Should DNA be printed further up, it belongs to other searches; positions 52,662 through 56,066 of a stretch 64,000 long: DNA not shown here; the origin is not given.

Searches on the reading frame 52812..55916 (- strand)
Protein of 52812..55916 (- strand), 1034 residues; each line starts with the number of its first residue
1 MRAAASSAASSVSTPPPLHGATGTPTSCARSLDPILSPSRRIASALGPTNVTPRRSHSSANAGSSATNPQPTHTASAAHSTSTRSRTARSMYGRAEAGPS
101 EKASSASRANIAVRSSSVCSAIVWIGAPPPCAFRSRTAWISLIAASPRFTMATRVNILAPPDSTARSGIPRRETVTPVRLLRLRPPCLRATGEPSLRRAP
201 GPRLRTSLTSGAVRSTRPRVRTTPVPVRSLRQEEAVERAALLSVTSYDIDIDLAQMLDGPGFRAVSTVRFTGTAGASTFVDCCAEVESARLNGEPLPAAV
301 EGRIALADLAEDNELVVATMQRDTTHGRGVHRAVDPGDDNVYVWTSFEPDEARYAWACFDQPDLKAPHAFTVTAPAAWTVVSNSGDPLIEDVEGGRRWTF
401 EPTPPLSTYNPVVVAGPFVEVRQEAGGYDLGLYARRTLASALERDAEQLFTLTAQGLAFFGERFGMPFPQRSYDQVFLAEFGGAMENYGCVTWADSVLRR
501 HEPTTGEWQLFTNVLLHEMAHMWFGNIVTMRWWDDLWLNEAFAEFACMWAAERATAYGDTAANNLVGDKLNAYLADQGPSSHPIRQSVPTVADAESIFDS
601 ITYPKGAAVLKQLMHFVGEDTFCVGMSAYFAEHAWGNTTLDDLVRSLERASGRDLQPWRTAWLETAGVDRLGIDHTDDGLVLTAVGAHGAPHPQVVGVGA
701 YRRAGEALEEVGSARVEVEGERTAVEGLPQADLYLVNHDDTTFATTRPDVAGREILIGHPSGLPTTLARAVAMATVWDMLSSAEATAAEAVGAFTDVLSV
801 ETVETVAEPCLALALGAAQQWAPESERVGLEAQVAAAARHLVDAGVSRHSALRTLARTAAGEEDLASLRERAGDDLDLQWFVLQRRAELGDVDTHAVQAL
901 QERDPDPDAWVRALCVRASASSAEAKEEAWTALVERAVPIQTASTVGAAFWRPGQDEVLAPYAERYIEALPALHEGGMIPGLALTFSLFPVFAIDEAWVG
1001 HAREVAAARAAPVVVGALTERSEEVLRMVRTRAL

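Call 7: search_protein_families(library=pfam, proteins=[window:52812-55916:-], max_evalue=0.01)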
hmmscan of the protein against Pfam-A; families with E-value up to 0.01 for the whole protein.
window:52812-55916:- (1034 aa): 3 families
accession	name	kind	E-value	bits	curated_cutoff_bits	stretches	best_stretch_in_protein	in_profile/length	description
PF01433.26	Peptidase_M1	-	5e-51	173.8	27.7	1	453-657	6-213/218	Peptidase family M1 domain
PF11838.14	ERAP1_C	-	2.5e-17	63.8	38.2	1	733-979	1-273/318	ERAP1-like C-terminal domain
PF17900.6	Peptidase_M1_N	-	9e-14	52.4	25.8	1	335-409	110-185/186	Peptidase M1 N-terminal domain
